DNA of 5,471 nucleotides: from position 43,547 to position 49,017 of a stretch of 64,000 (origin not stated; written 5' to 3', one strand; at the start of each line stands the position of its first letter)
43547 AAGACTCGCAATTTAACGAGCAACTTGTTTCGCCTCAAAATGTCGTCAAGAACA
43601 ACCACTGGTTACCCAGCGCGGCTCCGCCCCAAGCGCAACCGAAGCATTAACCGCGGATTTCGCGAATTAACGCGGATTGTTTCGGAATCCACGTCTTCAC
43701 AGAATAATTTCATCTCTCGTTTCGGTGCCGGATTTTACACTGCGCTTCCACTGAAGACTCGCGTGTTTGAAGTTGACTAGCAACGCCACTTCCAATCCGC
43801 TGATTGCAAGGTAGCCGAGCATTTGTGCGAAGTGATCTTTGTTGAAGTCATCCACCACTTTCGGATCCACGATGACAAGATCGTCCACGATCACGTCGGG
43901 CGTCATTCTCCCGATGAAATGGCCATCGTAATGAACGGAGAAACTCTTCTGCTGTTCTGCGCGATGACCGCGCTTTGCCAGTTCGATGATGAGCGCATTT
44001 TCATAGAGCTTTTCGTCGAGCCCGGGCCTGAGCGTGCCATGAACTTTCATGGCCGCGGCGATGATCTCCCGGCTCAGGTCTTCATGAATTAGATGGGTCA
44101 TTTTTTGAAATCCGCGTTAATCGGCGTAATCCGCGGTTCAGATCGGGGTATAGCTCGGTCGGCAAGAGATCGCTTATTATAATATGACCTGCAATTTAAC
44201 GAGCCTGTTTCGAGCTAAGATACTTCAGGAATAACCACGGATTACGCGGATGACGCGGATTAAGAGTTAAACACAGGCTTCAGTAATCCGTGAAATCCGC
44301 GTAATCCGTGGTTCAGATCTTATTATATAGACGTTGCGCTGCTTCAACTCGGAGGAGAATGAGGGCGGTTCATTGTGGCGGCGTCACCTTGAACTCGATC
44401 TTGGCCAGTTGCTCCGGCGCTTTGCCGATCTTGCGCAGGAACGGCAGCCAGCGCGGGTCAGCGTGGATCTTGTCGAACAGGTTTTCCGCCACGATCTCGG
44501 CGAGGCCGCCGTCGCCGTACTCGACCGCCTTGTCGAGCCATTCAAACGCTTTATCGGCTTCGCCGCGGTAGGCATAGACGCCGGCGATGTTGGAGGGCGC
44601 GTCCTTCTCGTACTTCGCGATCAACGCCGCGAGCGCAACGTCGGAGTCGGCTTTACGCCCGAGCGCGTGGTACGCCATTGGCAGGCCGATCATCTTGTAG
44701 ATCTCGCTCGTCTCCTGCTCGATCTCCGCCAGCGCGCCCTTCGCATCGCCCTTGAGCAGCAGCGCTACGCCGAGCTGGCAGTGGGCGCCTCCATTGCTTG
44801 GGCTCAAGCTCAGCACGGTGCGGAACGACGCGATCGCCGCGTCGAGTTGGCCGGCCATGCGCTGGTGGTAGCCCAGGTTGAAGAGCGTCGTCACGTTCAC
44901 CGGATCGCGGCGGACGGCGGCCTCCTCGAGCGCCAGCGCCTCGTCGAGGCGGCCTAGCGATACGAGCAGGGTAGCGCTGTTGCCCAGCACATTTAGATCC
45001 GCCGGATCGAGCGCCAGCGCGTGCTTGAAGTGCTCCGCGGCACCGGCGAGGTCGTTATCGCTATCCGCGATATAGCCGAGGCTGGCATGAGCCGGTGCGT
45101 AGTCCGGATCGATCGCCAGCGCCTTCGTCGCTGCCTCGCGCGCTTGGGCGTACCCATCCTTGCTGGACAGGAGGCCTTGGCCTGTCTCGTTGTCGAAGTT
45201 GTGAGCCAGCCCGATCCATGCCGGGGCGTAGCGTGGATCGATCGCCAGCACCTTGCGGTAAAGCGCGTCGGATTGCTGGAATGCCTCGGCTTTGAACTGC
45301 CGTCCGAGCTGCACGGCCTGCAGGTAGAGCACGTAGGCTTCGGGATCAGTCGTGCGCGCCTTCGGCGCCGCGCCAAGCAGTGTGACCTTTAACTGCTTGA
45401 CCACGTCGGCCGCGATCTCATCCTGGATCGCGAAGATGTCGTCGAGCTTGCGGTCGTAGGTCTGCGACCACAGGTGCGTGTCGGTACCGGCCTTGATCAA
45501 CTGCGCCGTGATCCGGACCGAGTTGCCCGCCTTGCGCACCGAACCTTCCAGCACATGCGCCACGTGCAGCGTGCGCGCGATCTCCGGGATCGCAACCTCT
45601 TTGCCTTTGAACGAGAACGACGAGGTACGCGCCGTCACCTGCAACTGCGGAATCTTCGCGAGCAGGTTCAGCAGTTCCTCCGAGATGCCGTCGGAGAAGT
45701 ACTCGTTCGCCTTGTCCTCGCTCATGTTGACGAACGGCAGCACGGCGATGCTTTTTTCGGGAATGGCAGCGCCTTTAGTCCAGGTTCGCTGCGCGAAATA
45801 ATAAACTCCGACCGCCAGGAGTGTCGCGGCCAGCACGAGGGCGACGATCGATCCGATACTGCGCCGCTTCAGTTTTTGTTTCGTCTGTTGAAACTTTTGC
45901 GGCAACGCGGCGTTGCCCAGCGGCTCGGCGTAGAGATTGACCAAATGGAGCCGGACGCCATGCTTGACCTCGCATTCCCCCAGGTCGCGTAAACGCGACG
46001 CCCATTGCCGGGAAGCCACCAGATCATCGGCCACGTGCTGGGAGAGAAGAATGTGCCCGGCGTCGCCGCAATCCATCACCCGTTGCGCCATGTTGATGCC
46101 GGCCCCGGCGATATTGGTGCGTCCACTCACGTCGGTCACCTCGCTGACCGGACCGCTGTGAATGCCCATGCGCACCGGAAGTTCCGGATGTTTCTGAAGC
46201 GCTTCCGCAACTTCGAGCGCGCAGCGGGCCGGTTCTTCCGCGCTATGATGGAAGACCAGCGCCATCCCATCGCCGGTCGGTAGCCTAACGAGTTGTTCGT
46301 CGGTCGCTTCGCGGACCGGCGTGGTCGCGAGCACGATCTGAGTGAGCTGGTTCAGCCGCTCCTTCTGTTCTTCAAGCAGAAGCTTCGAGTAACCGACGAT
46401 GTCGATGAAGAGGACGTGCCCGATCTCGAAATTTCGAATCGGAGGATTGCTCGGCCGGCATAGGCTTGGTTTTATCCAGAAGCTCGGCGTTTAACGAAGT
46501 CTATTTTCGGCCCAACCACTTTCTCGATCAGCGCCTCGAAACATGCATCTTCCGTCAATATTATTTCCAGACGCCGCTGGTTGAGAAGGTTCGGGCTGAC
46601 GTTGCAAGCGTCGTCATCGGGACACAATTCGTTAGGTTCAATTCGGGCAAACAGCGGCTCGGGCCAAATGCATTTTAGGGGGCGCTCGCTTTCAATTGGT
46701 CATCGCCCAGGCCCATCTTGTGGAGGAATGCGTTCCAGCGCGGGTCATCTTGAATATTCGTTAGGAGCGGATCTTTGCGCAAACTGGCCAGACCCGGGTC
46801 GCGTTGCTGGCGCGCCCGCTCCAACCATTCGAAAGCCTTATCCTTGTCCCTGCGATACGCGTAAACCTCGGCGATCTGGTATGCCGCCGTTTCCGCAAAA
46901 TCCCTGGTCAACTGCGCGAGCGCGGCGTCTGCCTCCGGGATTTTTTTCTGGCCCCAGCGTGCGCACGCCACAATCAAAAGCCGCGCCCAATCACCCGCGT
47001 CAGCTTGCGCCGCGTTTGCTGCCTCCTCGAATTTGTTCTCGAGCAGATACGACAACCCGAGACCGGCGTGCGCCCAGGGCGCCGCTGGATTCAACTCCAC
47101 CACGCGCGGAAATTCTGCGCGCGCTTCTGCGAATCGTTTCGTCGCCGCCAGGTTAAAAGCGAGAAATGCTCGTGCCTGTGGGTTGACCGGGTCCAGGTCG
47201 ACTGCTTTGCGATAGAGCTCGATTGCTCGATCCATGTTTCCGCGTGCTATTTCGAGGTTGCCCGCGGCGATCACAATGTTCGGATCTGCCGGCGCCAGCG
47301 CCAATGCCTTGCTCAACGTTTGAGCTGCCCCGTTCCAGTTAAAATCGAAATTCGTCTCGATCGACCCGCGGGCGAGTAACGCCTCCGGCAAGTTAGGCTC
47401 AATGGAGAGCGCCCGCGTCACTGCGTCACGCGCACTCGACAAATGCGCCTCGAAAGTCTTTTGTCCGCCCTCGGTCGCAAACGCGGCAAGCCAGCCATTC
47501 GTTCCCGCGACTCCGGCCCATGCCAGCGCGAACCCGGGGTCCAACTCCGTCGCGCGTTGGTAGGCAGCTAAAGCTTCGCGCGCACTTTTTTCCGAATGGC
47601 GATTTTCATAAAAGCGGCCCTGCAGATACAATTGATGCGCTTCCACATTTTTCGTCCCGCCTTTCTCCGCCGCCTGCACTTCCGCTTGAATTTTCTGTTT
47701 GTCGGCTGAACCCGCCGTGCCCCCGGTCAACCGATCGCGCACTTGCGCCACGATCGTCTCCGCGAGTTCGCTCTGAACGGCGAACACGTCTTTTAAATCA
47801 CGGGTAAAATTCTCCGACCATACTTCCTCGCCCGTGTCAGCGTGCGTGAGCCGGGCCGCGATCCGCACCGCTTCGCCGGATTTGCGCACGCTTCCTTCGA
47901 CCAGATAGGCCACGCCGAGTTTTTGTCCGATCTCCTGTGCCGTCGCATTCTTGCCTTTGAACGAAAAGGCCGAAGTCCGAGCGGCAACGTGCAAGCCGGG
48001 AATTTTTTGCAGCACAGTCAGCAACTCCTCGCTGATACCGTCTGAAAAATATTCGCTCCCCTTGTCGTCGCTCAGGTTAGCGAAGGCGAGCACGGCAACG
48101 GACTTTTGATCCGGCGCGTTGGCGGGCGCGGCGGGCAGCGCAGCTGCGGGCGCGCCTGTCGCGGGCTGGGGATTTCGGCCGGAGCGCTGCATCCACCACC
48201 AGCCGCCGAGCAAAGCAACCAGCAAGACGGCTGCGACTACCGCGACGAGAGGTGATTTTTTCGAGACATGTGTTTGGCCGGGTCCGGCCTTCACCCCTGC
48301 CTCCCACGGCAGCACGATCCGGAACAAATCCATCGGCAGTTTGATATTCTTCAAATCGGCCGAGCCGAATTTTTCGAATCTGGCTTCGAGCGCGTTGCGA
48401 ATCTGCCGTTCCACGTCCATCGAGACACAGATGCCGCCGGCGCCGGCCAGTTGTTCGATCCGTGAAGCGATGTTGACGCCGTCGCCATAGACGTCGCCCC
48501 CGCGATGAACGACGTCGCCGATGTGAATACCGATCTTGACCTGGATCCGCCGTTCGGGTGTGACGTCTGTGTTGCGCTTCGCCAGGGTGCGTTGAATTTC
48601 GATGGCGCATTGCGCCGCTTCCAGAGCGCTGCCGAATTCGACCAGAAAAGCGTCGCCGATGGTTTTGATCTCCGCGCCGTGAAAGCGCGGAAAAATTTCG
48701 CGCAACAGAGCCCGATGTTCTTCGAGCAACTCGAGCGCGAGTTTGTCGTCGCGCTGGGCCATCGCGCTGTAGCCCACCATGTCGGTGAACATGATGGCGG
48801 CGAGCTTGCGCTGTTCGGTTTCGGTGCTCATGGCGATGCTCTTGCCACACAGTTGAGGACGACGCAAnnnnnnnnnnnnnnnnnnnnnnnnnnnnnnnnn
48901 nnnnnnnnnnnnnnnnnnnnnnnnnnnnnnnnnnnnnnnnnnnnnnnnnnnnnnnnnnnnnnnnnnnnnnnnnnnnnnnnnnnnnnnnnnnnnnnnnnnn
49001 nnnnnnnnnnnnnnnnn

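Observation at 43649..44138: GxxExxY nuclease-fold gene sits inside ~30-nt inverted repeats that are the same sequence family as three solo ~82-nt hairpins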

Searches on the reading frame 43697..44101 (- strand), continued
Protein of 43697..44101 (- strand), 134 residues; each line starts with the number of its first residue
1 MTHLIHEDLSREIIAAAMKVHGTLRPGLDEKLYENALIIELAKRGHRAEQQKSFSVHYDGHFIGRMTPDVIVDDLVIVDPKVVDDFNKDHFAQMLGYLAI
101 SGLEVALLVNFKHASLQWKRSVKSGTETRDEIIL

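Call 55: fold_search(model_id=the predicted structure, library=pdb)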
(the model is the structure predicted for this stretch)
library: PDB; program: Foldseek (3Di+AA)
matches with E <= 10: 700; with E <= 0.001: 2
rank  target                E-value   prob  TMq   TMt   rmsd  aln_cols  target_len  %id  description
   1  4ic1_A                7.6e-04  1.00  0.54  0.38   3.3       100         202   15  Crystal structure of SSO0001 (released 2013-01-16)
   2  4ic1_B                9.2e-04  1.00  0.57  0.39   2.9       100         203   14  Crystal structure of SSO0001 (released 2013-01-16)
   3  4ic1_G                1.0e-03  1.00  0.54  0.37   3.2       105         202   14  Crystal structure of SSO0001 (released 2013-01-16)
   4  3syy                  1.0e-03  1.00  0.49  0.35  13.4       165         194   13  Crystal Structure of an alkaline exonuclease (LHK-Exo) from Laribacter hongkongensis (released 2012-02-15)
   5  6m9k_B                2.9e-03  1.00  0.53  0.34  13.6       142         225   12  Crystal structure of lambda exonuclease in complex with the Red beta C-terminal domain (released 2019-01-02)
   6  3sz4                  4.8e-03  1.00  0.50  0.36  12.8       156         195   12  Crystal Structure of LHK-Exo in complex with dAMP (released 2012-02-15)
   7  3sm4_B                5.4e-03  1.00  0.53  0.34  13.8       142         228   12  Crystal Structure of the K131A Mutant of Lambda Exonuclease in Complex with a 5'-Phosphorylated 14-mer/12-mer Duplex a (released 2011-07-20)
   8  4ic1_D                5.8e-03  1.00  0.54  0.37   3.0       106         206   13  Crystal structure of SSO0001 (released 2013-01-16)
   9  3slp_A                5.8e-03  1.00  0.52  0.33  14.0       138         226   12  Crystal Structure of Lambda Exonuclease in Complex with a 12 BP Symmetric DNA Duplex (released 2011-07-20)
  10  3ijm_A                6.1e-03  0.98  0.41  0.38   7.5       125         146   17  The structure of a restriction endonuclease-like fold superfamily protein from Spirosoma linguale. (released 2009-09-22)
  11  6ppr_A                1.4e-02  0.94  0.45  0.09   9.6       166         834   16  Cryo-EM structure of AdnA(D934A)-AdnB(D1014A) in complex with AMPPNP and DNA (released 2019-11-20)
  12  5zyv_A                1.6e-02  0.89  0.39  0.29  11.2       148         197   11  Crystal structure of human MGME1 with single strand DNA2 and Ca2+ (released 2018-09-19)
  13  1avq_A                1.7e-02  0.99  0.53  0.33  13.8       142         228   13  TOROIDAL STRUCTURE OF LAMBDA EXONUCLEASE DETERMINED AT 2.4 ANGSTROMS (released 1998-03-18)
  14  3k93                  1.8e-02  0.97  0.48  0.31  13.4       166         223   13  Crystal structure of phage related exonuclease (YP_719632.1) from HAEMOPHILUS SOMNUS 129PT at 2.15 A resolution (released 2009-11-03)
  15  2zyz_A                2.1e-02  0.84  0.36  0.47   8.1        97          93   14  Pyrobaculum aerophilum splicing endonuclease (released 2009-06-23)
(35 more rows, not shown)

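Call 92: search_protein_representatives(protein=window:43700-44101:-)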
Query: 134 residues. Proteins with E-value up to 0.001 (for the whole library): 8149; up to 1e-10: 1624; up to 1e-30: 15. The best 150 are listed.
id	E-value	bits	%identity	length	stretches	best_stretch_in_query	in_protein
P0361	2.7e-41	157.3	59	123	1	1-122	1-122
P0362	9.2e-41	155.6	61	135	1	3-127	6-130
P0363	1.4e-38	148.5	40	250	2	7-121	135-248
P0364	4.6e-38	146.8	58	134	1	4-123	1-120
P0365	7.5e-38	146.2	75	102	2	2-67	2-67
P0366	1.1e-36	142.4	84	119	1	1-85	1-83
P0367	5.0e-34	133.8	50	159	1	6-128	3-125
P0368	1.1e-33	132.7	52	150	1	3-127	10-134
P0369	1.4e-33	132.3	52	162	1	2-123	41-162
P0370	2.7e-33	131.4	67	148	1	28-121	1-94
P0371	3.4e-33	131.1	64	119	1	30-128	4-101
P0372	5.5e-33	130.4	58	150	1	3-114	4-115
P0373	2.3e-32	128.4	59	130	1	25-122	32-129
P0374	4.8e-32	127.4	63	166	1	28-124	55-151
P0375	7.2e-32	126.8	58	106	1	18-123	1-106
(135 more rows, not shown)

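Call 96: search_protein_families(library=padloc, proteins=[window:43700-44101:-], max_evalue=0.01)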
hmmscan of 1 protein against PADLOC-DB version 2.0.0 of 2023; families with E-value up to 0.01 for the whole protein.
window:43700-44101:- (134 aa): 0 families

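Call 97: search_protein_families(library=phrogs, proteins=[window:43700-44101:-], max_evalue=0.01)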
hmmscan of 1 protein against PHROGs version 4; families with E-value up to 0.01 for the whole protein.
window:43700-44101:- (134 aa): 0 families

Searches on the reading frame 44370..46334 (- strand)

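Call 94: search_protein_families(library=pfam, proteins=[window:44370-46334:-], max_evalue=0.001)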
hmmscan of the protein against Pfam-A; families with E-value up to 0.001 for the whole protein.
window:44370-46334:- (654 aa): 14 families
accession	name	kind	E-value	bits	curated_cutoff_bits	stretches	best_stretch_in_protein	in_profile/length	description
PF13431.12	TPR_17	-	5.1e-20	70.5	24.4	0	436-467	2-33/34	Tetratricopeptide repeat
PF13414.12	TPR_11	-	6.7e-19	67.7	26.8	1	495-529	8-42/42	TPR repeat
PF14559.12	TPR_19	-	5.2e-17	62.4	25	2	426-478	4-56/68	Tetratricopeptide repeat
PF07719.23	TPR_2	-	1.2e-15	56.7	27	0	483-514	3-34/34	Tetratricopeptide repeat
PF00515.34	TPR_1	-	1.6e-14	53.4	27.8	0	483-514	3-34/34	Tetratricopeptide repeat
PF13432.12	TPR_16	-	5.3e-13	49.6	32.7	1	454-514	4-64/65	Tetratricopeptide repeat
PF13181.12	TPR_8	-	1.6e-12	47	25.7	0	414-446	2-34/34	Tetratricopeptide repeat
PF23914.1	TPR_CcmH_CycH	-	3.6e-08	33.9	42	1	405-514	42-154/158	Cytochrome c-type biogenesis protein H TPR domain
PF13424.12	TPR_12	-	2.8e-07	31.1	30.1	0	395-443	26-75/77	Tetratricopeptide repeat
PF13428.12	TPR_14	-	3e-06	27.8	23.5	0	487-522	7-42/44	Tetratricopeptide repeat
PF24575.1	TPR_Slam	-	1.8e-05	25.5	35.2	0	485-527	51-93/104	Surface lipoprotein assembly modifier, N-terminal TPR repeats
PF00211.25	Guanylate_cyc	-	2.6e-05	24.3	21.9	1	47-126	93-172/183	Adenylate and Guanylate cyclase catalytic domain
PF13176.12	TPR_7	-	0.00014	22.1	27.9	0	483-514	1-32/36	Tetratricopeptide repeat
PF17874.7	TPR_MalT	-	0.00072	19.4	45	0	469-521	66-120/336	MalT-like TPR region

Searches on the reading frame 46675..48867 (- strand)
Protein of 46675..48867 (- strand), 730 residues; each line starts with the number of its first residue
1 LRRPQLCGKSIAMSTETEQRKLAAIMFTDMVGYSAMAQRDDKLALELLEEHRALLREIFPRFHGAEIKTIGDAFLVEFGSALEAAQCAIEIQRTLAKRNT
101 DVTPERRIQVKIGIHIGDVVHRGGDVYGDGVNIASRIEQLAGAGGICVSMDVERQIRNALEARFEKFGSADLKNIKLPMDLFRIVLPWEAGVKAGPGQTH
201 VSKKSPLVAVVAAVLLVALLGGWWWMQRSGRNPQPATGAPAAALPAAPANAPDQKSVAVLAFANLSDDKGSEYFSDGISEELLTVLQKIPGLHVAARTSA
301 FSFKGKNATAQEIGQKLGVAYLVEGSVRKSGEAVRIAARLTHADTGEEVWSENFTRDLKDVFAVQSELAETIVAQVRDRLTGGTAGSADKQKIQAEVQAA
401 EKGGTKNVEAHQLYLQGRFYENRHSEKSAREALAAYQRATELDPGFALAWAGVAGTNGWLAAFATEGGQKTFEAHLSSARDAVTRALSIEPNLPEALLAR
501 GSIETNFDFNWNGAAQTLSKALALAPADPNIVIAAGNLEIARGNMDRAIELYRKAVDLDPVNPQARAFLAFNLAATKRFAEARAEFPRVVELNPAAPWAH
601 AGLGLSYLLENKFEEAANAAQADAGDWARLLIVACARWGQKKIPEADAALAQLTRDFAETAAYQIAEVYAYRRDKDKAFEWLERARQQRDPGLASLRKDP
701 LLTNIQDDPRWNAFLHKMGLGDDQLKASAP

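Call 94: search_protein_families(library=pfam, proteins=[window:46675-48867:-], max_evalue=0.001)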
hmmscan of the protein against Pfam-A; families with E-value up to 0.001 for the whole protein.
window:46675-48867:- (730 aa): 16 families
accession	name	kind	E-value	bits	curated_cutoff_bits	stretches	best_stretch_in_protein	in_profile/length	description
PF00211.25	Guanylate_cyc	-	1.1e-20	74.5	21.9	1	19-174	5-172/183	Adenylate and Guanylate cyclase catalytic domain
PF13414.12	TPR_11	-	2.6e-19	69.1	26.8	1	536-566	1-31/42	TPR repeat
PF07719.23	TPR_2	-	6.8e-14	51.2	27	0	535-560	7-32/34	Tetratricopeptide repeat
PF00515.34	TPR_1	-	5.2e-12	45.5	27.8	0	536-560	8-32/34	Tetratricopeptide repeat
PF14559.12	TPR_19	-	9.5e-12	45.5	25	2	510-570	6-66/68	Tetratricopeptide repeat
PF13428.12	TPR_14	-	3.1e-10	40.1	23.5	1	529-570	1-42/44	Tetratricopeptide repeat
PF13432.12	TPR_16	-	1.2e-08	35.6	32.7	1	511-563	13-65/65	Tetratricopeptide repeat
PF13431.12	TPR_17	-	1.6e-08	34.6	24.4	0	589-616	5-32/34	Tetratricopeptide repeat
PF13181.12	TPR_8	-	1.6e-08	34.5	25.7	0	535-561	7-33/34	Tetratricopeptide repeat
PF23914.1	TPR_CcmH_CycH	-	8e-07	29.5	42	1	512-595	67-153/158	Cytochrome c-type biogenesis protein H TPR domain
PF13371.12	TPR_9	-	3.9e-06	27.2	35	0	475-531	10-65/73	Tetratricopeptide repeat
PF13429.12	TPR_15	-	2.8e-05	24.1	26.2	0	525-583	142-200/280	Tetratricopeptide repeat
PF24575.1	TPR_Slam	-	0.00011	23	35.2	1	533-586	51-104/104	Surface lipoprotein assembly modifier, N-terminal TPR repeats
PF08238.18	Sel1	-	0.00013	22.9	30.7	0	672-688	18-34/36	Sel1 repeat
PF12895.13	ANAPC3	-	0.00014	22.5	27.2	0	510-584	4-77/82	Anaphase-promoting complex, cyclosome, subunit 3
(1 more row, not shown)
